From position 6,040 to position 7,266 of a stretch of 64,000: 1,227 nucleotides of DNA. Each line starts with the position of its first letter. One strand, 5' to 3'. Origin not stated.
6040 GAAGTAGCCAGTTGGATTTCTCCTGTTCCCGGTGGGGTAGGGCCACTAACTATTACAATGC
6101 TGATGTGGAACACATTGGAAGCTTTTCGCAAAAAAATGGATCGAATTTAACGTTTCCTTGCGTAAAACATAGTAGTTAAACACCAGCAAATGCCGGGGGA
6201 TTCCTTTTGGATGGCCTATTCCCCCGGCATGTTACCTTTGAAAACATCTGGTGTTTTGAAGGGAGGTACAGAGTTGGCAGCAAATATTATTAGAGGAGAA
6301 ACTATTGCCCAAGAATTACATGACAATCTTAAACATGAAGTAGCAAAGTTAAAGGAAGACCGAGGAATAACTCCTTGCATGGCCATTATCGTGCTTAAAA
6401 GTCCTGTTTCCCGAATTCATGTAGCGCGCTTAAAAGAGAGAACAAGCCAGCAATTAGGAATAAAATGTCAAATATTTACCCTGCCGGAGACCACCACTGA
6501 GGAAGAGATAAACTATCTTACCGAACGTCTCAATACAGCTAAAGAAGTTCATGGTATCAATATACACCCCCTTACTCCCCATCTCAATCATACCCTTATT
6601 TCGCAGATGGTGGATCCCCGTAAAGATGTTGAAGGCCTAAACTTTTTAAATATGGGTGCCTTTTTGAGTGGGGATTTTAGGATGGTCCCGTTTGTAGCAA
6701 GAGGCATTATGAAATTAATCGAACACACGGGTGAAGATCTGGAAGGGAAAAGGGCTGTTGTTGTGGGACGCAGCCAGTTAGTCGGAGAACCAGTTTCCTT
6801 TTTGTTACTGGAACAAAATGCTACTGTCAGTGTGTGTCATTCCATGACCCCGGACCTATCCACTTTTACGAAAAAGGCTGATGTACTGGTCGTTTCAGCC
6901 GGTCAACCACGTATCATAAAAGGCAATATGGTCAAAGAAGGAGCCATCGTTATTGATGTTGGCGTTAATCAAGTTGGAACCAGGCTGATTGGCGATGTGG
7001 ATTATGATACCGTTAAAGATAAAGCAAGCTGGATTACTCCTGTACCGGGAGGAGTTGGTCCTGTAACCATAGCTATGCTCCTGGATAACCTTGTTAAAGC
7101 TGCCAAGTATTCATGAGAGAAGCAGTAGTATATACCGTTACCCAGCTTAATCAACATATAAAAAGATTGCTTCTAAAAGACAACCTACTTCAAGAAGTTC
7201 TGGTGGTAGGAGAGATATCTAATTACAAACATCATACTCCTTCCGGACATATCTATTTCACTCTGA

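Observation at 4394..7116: Three tandem FolD-family paralogs; copies 2 and 3 carry substitutions at conserved catalytic positions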

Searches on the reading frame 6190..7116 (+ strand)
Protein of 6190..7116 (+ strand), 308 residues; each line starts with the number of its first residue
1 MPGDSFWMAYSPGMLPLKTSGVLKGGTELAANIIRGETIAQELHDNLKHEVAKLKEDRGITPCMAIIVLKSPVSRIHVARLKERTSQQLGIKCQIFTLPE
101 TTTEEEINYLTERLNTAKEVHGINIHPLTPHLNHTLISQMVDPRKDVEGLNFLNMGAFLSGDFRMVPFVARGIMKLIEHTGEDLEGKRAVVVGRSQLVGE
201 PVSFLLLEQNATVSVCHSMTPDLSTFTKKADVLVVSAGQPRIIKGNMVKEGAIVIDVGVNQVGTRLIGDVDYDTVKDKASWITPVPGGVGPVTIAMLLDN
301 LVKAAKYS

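Call 3: search_protein_families(library=pfam, proteins=[window:6190-7116:+])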
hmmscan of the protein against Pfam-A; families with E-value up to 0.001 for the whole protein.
window:6190-7116:+ (308 aa): 2 families
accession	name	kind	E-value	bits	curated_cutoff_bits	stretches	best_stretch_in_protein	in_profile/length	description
PF02882.25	THF_DHG_CYH_C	-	1.4e-62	210.2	27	1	153-307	3-158/160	Tetrahydrofolate dehydrogenase/cyclohydrolase, NAD(P)-binding domain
PF00763.28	THF_DHG_CYH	-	9.9e-22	77.8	32.8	1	34-148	1-115/115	Tetrahydrofolate dehydrogenase/cyclohydrolase, catalytic domain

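Call 4: search_protein_families(library=ncbifam, proteins=[window:6190-7116:+])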
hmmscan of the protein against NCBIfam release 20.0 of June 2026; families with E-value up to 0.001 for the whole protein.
window:6190-7116:+ (308 aa): 30 families (the best 25 are shown)
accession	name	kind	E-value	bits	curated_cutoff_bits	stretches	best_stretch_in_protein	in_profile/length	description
NF010773.0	PRK14176.1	equivalog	1.1e-84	284.3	437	1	30-306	7-284/287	bifunctional 5,10-methylene-tetrahydrofolate dehydrogenase/ 5,10-methylene-tetrahydrofolate cyclohydrolase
NF010776.0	PRK14179.1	equivalog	1.5e-83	280.2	445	1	31-306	2-279/284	bifunctional methylenetetrahydrofolate dehydrogenase/methenyltetrahydrofolate cyclohydrolase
NF010785.0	PRK14188.1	subfamily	1.8e-81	273.3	396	1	31-306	3-287/297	bifunctional methylenetetrahydrofolate dehydrogenase/methenyltetrahydrofolate cyclohydrolase FolD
NF008058.0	PRK10792.1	equivalog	2.6e-79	266.2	355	1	30-306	2-280/285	bifunctional methylenetetrahydrofolate dehydrogenase/methenyltetrahydrofolate cyclohydrolase FolD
NF010787.0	PRK14191.1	equivalog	8e-79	264.7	423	1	33-306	3-278/285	bifunctional methylenetetrahydrofolate dehydrogenase/methenyltetrahydrofolate cyclohydrolase FolD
NF010780.0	PRK14183.1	equivalog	1.8e-78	263.7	480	1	32-306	2-278/283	bifunctional 5,10-methylene-tetrahydrofolate dehydrogenase/ 5,10-methylene-tetrahydrofolate cyclohydrolase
NF010786.0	PRK14189.1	subfamily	2e-78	263.4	421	1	30-306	2-279/285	bifunctional methylenetetrahydrofolate dehydrogenase/methenyltetrahydrofolate cyclohydrolase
NF010783.0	PRK14186.1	equivalog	7.5e-77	258.3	333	1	31-304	2-281/297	bifunctional methylenetetrahydrofolate dehydrogenase/methenyltetrahydrofolate cyclohydrolase FolD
NF010770.0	PRK14173.1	equivalog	1.6e-75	254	411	1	30-306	2-279/287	bifunctional 5,10-methylene-tetrahydrofolate dehydrogenase/ 5,10-methylene-tetrahydrofolate cyclohydrolase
NF010781.0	PRK14184.1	equivalog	8.1e-75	251.6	438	1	33-306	3-281/286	bifunctional 5,10-methylene-tetrahydrofolate dehydrogenase/ 5,10-methylene-tetrahydrofolate cyclohydrolase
NF010769.0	PRK14172.1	equivalog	5e-74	249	392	1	32-304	3-276/278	bifunctional 5,10-methylene-tetrahydrofolate dehydrogenase/ 5,10-methylene-tetrahydrofolate cyclohydrolase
NF010784.0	PRK14187.1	equivalog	3.8e-73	246.2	486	1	31-305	3-284/300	bifunctional methylenetetrahydrofolate dehydrogenase/methenyltetrahydrofolate cyclohydrolase FolD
NF010763.0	PRK14166.1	equivalog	1.3e-72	244.2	501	1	33-306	3-278/282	bifunctional 5,10-methylene-tetrahydrofolate dehydrogenase/ 5,10-methylene-tetrahydrofolate cyclohydrolase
NF010777.0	PRK14180.1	equivalog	2.9e-71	240.2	544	1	33-305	3-277/282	bifunctional 5,10-methylene-tetrahydrofolate dehydrogenase/ 5,10-methylene-tetrahydrofolate cyclohydrolase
NF010764.0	PRK14167.1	subfamily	2.6e-70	236.9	477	1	31-306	2-287/297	bifunctional 5,10-methylene-tetrahydrofolate dehydrogenase/ 5,10-methylene-tetrahydrofolate cyclohydrolase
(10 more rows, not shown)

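Call 6: search_solved_structures(query=window:6190-7116:+, show_alignments=3)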
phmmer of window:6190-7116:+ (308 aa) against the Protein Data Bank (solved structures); distinct sequences matched with E-value up to 0.001: 27.
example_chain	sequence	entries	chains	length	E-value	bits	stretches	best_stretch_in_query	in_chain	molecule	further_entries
3l07_A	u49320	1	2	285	1.9e-66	227.6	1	33-305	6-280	Bifunctional protein folD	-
3p2o_A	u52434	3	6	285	2.4e-63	217.5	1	31-306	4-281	Bifunctional protein folD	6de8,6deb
6ecq_A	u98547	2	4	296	1.3e-61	211.8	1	31-306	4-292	METHYLENETETRAHYDROFOLATE DEHYDROGENASE CYCLOHYDROLASE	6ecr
1a4i_A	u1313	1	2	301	1.4e-61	211.7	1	31-306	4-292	METHYLENETETRAHYDROFOLATE DEHYDROGENASE / METHENYLTETRAHYDROFOLATE CYCLOHYDROLASE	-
1dia_A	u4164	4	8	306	1.5e-61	211.6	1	31-306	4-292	METHYLENETETRAHYDROFOLATE DEHYDROGENASE/CYCLOHYDROLASE | METHYLENETETRAHYDROFOLATE DEHYDROGENASE / CYCLOHYDROLASE | Methylenetetrahydrofolate dehydrogenase cycl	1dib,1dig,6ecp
9isl_A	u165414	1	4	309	1.6e-61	211.6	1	31-306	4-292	C-1-tetrahydrofolate synthase, cytoplasmic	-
9ise_A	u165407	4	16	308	1.7e-61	211.4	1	31-306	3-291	C-1-tetrahydrofolate synthase, cytoplasmic, N-terminally processed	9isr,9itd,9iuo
4a5o_A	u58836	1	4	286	6.1e-61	209.6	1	29-307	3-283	BIFUNCTIONAL PROTEIN FOLD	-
6v6y_A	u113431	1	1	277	1.6e-60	208.3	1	30-305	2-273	Bifunctional protein FolD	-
5nhs_A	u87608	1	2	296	1e-58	202.3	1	29-305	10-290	Bifunctional protein FolD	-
6ape_A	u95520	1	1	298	1e-55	192.5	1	33-303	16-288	Bifunctional protein FolD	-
4a26_A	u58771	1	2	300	5.4e-55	190.1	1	30-306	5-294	PUTATIVE C-1-TETRAHYDROFOLATE SYNTHASE, CYTOPLASMIC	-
5o2a_A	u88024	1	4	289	1.6e-54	188.5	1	30-304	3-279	Bifunctional protein FolD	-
1b0a_A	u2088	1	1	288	8.5e-54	186.1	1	29-304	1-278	PROTEIN (FOLD BIFUNCTIONAL PROTEIN)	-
5o22_A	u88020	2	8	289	1.4e-53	185.4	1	30-304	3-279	Bifunctional protein FolD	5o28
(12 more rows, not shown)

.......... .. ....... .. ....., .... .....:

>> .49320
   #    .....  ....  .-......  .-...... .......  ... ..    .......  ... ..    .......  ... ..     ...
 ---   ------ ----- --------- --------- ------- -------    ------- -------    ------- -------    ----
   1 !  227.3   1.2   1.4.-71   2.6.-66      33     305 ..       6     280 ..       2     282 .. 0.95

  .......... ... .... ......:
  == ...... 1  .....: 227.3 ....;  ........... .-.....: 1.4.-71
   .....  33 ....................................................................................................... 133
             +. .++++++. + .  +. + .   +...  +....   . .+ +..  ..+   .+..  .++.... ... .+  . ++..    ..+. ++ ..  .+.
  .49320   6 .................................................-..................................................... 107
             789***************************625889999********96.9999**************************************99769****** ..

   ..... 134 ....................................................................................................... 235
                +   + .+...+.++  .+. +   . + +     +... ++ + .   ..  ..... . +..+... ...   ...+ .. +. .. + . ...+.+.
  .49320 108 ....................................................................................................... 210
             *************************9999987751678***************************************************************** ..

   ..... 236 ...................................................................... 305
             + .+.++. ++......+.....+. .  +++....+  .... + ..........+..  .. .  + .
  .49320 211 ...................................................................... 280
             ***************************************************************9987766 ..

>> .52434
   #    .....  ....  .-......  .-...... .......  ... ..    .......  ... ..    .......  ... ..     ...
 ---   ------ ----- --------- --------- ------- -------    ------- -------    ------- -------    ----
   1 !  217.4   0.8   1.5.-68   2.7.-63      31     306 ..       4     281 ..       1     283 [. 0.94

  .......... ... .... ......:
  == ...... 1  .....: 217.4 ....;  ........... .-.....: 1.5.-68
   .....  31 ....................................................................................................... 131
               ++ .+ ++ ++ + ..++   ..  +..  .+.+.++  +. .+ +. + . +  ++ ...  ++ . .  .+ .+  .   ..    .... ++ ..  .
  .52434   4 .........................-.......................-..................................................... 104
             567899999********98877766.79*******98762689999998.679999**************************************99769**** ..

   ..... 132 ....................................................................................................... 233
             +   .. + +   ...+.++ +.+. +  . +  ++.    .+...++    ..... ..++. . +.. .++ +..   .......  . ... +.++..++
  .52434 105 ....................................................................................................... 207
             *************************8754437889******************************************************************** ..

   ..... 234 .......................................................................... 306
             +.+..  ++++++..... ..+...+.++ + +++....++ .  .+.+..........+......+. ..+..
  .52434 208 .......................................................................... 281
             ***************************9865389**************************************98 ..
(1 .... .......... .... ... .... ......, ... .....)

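Call 7: find_homologous_proteins(query=window:6190-7116:+, max_evalue=1e-30)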
Query window:6190-7116:+ (308 aa): 7988 proteins with E <= 1e-30 among 8000 candidates; the best 120 are listed.
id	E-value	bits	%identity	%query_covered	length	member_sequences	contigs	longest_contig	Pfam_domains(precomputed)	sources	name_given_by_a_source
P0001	4.0e-194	662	100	98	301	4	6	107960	PF02882.26,PF00763.29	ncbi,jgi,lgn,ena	-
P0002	1.3e-161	555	90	91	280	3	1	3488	PF02882.26,PF00763.29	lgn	-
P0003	7.8e-131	454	74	90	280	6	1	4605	PF02882.26,PF00763.29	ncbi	-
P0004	1.5e-130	453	74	90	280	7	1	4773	PF02882.26,PF00763.29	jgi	-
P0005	6.6e-130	451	73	91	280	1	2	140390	PF02882.26,PF00763.29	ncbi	ncbi:MAG: bifunctional 5,10-methylenetetrahydrofolate dehydrogenase/5,10-methenyltetrahydrofolate cy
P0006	8.6e-130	450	73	90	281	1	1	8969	PF02882.26,PF00763.29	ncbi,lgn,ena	-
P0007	1.2e-129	450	72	90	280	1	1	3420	PF02882.26,PF00763.29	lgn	-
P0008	1.4e-126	440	71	91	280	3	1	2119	PF02882.26,PF00763.29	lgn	-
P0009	1.9e-126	440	72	91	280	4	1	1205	PF02882.26,PF00763.29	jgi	-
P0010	2.2e-126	439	71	90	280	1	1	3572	PF02882.26,PF00763.29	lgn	-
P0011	4.5e-126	438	71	90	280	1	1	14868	PF02882.26,PF00763.29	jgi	-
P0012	4.5e-125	435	71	91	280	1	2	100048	PF02882.26,PF00763.29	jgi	jgi:methylenetetrahydrofolate dehydrogenase (NADP+) / methenyltetrahydrofolate cyclohydrolase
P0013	7.5e-125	434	70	91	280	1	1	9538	PF02882.26,PF00763.29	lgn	-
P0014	7.7e-125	434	70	90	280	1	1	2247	PF02882.26,PF00763.29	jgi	-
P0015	1.1e-124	434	70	90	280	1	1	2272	PF02882.26,PF00763.29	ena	-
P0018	5.6e-124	431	70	89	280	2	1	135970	PF02882.26,PF00763.29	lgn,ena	-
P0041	4.4e-110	386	64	90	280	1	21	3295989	PF02882.26,PF00763.29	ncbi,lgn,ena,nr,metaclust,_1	ncbi:MAG TPA: bifunctional 5,10-methylenetetrahydrofolate dehydrogenase/5,10-methenyltetrahydrofolat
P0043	1.1e-107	378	61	90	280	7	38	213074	PF02882.26,PF00763.29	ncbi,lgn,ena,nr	ncbi:MAG: bifunctional 5,10-methylene-tetrahydrofolate dehydrogenase/5,10-methylene-tetrahydrofolate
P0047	4.6e-105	369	62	90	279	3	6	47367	PF02882.26,PF00763.29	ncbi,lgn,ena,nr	ncbi:MAG: bifunctional 5,10-methylene-tetrahydrofolate dehydrogenase/5,10-methylene-tetrahydrofolate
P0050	3.1e-104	367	60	90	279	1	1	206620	PF02882.26,PF00763.29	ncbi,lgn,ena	-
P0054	1.8e-99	351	59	91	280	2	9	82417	PF02882.26,PF00763.29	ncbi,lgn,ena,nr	ncbi:MAG: bifunctional 5,10-methylenetetrahydrofolate dehydrogenase/5,10-methenyltetrahydrofolate cy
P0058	8.9e-84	299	51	90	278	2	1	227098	PF02882.26,PF00763.29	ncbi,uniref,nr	ncbi:bifunctional 5,10-methylenetetrahydrofolate dehydrogenase/5,10-methenyltetrahydrofolate cyclohy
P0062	4.0e-82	294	50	90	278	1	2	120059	PF02882.26,PF00763.29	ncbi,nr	ncbi:MAG: bifunctional 5,10-methylenetetrahydrofolate dehydrogenase/5,10-methenyltetrahydrofolate cy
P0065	1.8e-81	292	48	90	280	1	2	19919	PF02882.26,PF00763.29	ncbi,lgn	-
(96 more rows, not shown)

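Call 14: find_encoding_contigs(protein=P0041, flank=10000, max_places=2)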
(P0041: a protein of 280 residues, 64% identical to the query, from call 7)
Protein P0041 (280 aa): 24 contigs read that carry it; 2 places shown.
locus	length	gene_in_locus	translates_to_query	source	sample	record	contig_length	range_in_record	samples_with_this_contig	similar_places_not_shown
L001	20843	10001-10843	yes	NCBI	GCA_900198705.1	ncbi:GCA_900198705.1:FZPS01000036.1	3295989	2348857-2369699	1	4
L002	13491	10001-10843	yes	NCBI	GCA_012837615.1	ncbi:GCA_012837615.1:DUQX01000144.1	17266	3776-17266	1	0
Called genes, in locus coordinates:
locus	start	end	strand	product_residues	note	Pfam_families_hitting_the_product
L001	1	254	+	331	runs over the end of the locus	PF19568:Spore_III_AA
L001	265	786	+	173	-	PF09548:Spore_III_AB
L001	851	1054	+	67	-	PF06686:SpoIIIAC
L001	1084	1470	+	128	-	PF06686:SpoIIIAC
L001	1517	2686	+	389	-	PF09546:Spore_III_AE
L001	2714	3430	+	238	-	PF09581:Spore_III_AF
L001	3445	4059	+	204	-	-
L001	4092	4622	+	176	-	PF12685:SpoIIIAH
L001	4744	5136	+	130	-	PF03780:Asp23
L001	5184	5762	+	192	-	-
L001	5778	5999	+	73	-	PF10031:DUF2273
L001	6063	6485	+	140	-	PF01029:NusB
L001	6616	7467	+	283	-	PF00175:NAD_binding_1 (weak), PF10418:DHODB_Fe-S_bind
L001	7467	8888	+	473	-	PF14691:Fer4_20, PF01262:AlaDh_PNT_C (faint), PF13241:NAD_binding_7 (faint), PF01134:GIDA (weak), PF07992:Pyr_redox_2, PF12831:FAD_oxidored (weak), PF13450:NAD_binding_8 (weak), PF00070:Pyr_redox (weak), +1 more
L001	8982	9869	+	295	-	PF00763:THF_DHG_CYH, PF02882:THF_DHG_CYH_C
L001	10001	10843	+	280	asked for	PF00763:THF_DHG_CYH, PF02882:THF_DHG_CYH_C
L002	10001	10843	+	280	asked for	PF00763:THF_DHG_CYH, PF02882:THF_DHG_CYH_C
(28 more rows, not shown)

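Call 15: find_encoding_contigs(protein=P0058, flank=10000, max_places=2)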
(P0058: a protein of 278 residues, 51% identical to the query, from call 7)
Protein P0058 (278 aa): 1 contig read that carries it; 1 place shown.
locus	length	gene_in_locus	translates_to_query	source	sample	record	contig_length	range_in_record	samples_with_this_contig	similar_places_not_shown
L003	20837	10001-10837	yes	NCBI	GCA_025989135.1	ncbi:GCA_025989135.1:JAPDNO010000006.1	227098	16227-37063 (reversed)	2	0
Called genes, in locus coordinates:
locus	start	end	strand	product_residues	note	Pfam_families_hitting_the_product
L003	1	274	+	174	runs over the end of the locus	PF09548:Spore_III_AB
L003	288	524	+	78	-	PF06686:SpoIIIAC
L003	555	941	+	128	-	PF06686:SpoIIIAC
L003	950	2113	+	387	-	PF09546:Spore_III_AE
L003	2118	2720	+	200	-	PF09581:Spore_III_AF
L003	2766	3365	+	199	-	-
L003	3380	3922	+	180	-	PF12685:SpoIIIAH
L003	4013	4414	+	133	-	PF03780:Asp23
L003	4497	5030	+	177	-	PF03780:Asp23 (weak)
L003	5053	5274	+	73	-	PF10031:DUF2273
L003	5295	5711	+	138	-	PF01029:NusB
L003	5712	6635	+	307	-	PF00814:TsaD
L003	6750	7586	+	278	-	PF00175:NAD_binding_1 (weak), PF10418:DHODB_Fe-S_bind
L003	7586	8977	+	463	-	PF14691:Fer4_20, PF02826:2-Hacid_dh_C (faint), PF01262:AlaDh_PNT_C (faint), PF13738:Pyr_redox_3 (faint), PF01266:DAO (weak), PF07992:Pyr_redox_2, PF13450:NAD_binding_8 (weak), PF00070:Pyr_redox (weak), +1 more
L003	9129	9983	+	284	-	PF00763:THF_DHG_CYH, PF02882:THF_DHG_CYH_C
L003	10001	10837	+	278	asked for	PF00763:THF_DHG_CYH, PF02882:THF_DHG_CYH_C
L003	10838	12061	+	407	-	PF13742:tRNA_anti_2, PF01336:tRNA_anti-codon, PF02601:Exonuc_VII_L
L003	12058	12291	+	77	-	PF02609:Exonuc_VII_S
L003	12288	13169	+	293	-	PF00348:polyprenyl_synt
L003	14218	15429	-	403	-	PF01548:DEDD_Tnp_IS110, PF02371:Transposase_20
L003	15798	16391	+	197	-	PF01595:CNNM (weak)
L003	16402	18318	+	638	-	PF13292:DXP_synthase_N, PF02775:TPP_enzyme_C (faint), PF02779:Transket_pyr, PF02780:Transketolase_C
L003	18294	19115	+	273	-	PF01479:S4, PF01728:FtsJ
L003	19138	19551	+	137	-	-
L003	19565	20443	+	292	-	PF01513:NAD_kinase, PF20143:NAD_kinase_C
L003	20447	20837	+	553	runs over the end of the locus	PF02463:SMC_N, PF13476:AAA_23 (faint), PF13304:AAA_21 (faint)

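Call 20: find_related_loci(query=A1, collection=genome_contigs, flank=10000)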
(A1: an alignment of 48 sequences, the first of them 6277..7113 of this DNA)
Query A1 (279 aa) in genome_contigs; peptide patterns used: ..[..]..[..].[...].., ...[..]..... (x = any residue, [..] = any of these).
600 stretches matched a pattern (row limit reached: there are more); 598 encode a relative of the query (tblastn E <= 1e-3); the best 80 are kept; 80 distinct loci.
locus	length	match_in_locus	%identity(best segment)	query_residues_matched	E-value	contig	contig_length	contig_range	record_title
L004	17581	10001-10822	45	4-277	2e-74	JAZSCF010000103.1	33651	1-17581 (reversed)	MAG: Acutalibacteraceae bacterium isolate T1900044918_TS20190384.MAGScoT_cleanbin_000008 SGB_3345_k141_1266054, whole ge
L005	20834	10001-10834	46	1-277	1e-73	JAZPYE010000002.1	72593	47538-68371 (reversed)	MAG: Acutalibacteraceae bacterium isolate T1900044648_TS20190114.MAGScoT_cleanbin_000017 SGB_1394_k141_1080175, whole ge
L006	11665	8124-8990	43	1-277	7e-74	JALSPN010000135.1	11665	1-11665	MAG: Thermodesulfobacteriales bacterium isolate 356-284_metabat2_scaf2bin.062 356-284_scaffold_3059_c1, whole genome sho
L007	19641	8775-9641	42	2-279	1e-73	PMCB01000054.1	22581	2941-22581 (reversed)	MAG: Dehalococcoidia bacterium isolate fen_1064 73.20120700_E3M.23_contig_7568, whole genome shotgun sequence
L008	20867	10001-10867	43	2-279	9e-74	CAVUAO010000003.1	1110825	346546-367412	MAG: uncultured Chloroflexia bacterium isolate MFD04408.bin.1.159 genome assembly, contig: contig_28241, whole genome sh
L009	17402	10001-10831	44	1-276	2e-73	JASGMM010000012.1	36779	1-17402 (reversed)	MAG: Clostridiales bacterium isolate DJKA124_ANT21_bin.4 scaffold_275, whole genome shotgun sequence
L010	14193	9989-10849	44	1-278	1e-72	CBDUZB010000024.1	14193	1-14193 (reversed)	MAG TPA_asm: uncultured bacterium isolate SRR21487743_metabat2_78 genome assembly, contig: ERZ25748485.976, whole genome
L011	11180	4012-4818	45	4-275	1e-72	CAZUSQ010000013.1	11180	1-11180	MAG TPA_asm: uncultured Methanosarcinales archaeon isolate SRP269290_co1_892 genome assembly, contig: NODE_8919_length_1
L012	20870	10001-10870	43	1-279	5e-72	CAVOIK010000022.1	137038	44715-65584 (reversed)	MAG: uncultured delta proteobacterium isolate MFD10007.bin.2.135 genome assembly, contig: contig_45183, whole genome sho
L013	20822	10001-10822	45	4-277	2e-71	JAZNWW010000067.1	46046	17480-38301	MAG: Acutalibacteraceae bacterium isolate T1900044782_TS20190248.MAGScoT_cleanbin_000002 SGB_2575_k141_2715628, whole ge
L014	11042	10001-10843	41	1-279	4e-71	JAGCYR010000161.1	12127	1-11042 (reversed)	MAG: Clostridia bacterium isolate RGIG10243 Yak_Rumen-5__c1411002, whole genome shotgun sequence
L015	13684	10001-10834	45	1-277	1e-70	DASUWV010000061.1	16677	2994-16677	MAG TPA_asm: Solirubrobacterales bacterium isolate SMAG_U1852 k141_298672, whole genome shotgun sequence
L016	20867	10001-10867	42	1-277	4e-70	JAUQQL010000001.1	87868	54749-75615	MAG: Thermodesulfobacteriota bacterium isolate SRBZ-1.bins.32.201808 NODE_108_length_87868_cov_1.909518, whole genome sh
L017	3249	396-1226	43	2-277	2e-70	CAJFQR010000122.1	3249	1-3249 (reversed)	Candidatus Avimicrobium faecavium isolate Chicken_15_mag_135 genome assembly, contig: MAGpy_11413_15_idba_bin_135_fascaf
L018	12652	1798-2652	44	1-277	1e-69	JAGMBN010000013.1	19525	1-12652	MAG: bacterium isolate RS_16_22 ZL425.bin.22.fa_13, whole genome shotgun sequence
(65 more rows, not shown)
